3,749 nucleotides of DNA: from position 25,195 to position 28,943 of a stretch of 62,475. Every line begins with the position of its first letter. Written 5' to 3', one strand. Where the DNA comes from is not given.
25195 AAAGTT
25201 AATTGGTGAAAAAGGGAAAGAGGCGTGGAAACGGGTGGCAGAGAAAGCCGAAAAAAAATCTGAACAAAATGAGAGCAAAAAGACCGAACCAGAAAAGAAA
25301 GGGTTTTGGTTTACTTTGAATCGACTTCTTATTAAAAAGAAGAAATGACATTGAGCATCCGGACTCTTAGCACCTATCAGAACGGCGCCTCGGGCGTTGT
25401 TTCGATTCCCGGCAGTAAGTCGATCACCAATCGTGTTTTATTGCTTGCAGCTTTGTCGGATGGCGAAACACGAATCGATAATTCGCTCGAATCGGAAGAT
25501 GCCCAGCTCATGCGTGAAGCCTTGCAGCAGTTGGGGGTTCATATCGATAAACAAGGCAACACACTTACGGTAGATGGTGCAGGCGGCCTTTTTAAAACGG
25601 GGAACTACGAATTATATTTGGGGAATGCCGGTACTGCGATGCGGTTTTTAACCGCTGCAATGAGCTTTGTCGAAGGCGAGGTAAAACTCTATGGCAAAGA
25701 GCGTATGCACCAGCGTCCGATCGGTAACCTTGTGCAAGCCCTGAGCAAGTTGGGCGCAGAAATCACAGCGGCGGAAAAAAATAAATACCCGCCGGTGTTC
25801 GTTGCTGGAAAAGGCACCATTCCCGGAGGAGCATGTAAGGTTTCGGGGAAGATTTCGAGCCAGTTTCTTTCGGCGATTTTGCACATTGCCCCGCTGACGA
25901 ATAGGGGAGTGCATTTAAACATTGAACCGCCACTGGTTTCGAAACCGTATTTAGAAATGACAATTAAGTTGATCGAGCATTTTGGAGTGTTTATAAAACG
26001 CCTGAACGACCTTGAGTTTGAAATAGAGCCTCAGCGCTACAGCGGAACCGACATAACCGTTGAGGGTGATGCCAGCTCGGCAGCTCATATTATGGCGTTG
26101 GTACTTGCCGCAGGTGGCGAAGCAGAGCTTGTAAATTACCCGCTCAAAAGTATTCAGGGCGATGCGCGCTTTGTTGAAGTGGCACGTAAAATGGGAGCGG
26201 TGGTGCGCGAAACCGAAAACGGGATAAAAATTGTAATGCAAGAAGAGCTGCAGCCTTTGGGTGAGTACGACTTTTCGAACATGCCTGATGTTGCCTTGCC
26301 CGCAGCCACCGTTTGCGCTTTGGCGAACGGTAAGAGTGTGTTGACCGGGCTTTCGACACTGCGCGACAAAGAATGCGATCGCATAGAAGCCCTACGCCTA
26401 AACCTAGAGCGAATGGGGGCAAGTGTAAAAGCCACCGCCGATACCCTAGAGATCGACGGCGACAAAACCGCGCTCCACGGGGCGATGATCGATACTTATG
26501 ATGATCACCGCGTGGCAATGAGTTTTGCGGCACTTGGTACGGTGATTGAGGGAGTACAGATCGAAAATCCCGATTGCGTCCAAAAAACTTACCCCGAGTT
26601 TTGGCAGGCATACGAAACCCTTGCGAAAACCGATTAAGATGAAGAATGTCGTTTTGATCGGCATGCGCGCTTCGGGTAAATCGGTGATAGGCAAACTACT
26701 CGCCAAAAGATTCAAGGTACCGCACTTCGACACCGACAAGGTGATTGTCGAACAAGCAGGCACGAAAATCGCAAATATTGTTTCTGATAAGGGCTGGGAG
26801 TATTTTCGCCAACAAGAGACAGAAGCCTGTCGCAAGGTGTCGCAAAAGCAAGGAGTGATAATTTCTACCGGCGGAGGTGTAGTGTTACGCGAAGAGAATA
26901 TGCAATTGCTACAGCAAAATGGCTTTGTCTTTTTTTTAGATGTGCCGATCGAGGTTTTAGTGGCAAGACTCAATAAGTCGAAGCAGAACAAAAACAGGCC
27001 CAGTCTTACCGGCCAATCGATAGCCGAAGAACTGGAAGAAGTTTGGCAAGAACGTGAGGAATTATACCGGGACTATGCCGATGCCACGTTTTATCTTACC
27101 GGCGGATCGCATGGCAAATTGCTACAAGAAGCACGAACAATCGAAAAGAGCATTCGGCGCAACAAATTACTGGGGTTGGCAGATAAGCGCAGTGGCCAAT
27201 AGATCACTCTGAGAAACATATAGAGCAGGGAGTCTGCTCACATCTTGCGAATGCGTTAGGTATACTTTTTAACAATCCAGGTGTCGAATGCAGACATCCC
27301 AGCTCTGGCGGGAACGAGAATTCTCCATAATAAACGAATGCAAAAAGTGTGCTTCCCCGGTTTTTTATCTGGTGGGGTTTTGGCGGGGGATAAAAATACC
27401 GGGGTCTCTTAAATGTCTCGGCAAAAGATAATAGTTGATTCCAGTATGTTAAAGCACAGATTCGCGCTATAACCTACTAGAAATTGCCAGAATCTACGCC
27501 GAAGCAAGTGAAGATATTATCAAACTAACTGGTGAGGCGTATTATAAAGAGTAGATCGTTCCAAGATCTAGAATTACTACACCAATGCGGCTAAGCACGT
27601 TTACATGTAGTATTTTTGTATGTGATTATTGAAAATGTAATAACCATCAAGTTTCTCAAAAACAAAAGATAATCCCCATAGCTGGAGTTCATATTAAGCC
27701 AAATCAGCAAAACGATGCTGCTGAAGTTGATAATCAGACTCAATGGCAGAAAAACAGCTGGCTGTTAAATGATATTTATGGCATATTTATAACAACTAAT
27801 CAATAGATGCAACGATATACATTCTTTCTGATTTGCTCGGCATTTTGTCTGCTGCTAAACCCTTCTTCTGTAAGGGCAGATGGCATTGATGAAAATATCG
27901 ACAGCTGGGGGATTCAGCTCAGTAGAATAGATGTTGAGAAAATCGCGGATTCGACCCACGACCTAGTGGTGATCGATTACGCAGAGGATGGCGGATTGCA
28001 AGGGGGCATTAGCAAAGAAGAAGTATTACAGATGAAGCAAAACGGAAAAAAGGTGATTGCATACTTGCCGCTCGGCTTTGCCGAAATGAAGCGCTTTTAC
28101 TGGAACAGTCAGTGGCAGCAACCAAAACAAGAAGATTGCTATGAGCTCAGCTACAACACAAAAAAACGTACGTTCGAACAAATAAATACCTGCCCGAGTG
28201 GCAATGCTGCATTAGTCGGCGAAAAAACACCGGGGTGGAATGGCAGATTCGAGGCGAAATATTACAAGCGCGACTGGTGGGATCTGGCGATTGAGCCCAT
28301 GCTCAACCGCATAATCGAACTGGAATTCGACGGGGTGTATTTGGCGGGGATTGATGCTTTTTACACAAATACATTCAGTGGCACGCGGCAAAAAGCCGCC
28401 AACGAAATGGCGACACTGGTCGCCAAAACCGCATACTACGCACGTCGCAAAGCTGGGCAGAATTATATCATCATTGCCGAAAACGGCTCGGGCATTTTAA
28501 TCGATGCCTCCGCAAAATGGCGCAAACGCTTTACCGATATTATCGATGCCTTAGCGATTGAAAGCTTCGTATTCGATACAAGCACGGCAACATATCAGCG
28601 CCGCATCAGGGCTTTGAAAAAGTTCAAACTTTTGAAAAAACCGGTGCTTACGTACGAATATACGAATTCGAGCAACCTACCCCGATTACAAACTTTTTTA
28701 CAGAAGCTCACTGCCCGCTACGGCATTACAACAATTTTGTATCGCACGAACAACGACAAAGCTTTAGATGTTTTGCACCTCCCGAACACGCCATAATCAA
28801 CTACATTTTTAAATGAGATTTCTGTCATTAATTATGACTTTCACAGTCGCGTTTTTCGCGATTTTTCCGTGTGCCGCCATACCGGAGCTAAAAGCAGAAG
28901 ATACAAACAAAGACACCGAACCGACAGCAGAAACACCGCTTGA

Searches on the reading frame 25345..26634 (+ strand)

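Call 73: search_protein_families(library=pfam, proteins=[window:25345-26634:+], max_evalue=0.0001)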
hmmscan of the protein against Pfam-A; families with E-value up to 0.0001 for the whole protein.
window:25345-26634:+ (430 aa): 1 family
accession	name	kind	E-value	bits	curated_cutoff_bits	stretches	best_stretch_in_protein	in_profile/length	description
PF00275.25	EPSP_synthase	-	8.8e-112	374.3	22.8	1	16-421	8-415/417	EPSP synthase (3-phosphoshikimate 1-carboxyvinyltransferase)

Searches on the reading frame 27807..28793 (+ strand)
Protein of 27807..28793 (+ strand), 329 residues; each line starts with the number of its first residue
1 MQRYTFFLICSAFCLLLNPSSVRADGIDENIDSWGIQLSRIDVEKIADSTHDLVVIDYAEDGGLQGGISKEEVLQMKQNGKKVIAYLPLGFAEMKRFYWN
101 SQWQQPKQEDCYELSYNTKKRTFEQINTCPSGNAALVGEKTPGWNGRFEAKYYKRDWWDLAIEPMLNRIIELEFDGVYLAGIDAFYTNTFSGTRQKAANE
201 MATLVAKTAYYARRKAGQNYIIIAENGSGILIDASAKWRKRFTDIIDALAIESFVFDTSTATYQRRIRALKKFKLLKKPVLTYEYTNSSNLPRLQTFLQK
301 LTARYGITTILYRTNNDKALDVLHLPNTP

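Call 87: search_protein_families(library=pfam, proteins=[window:27807-28793:+], max_evalue=0.00001)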
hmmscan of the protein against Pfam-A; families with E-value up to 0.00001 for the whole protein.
window:27807-28793:+ (329 aa): 1 family
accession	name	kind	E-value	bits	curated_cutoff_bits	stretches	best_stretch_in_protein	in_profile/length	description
PF03537.19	Glyco_hydro_114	-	6.3e-14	52.2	27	1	33-310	1-221/231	Glycoside-hydrolase family GH114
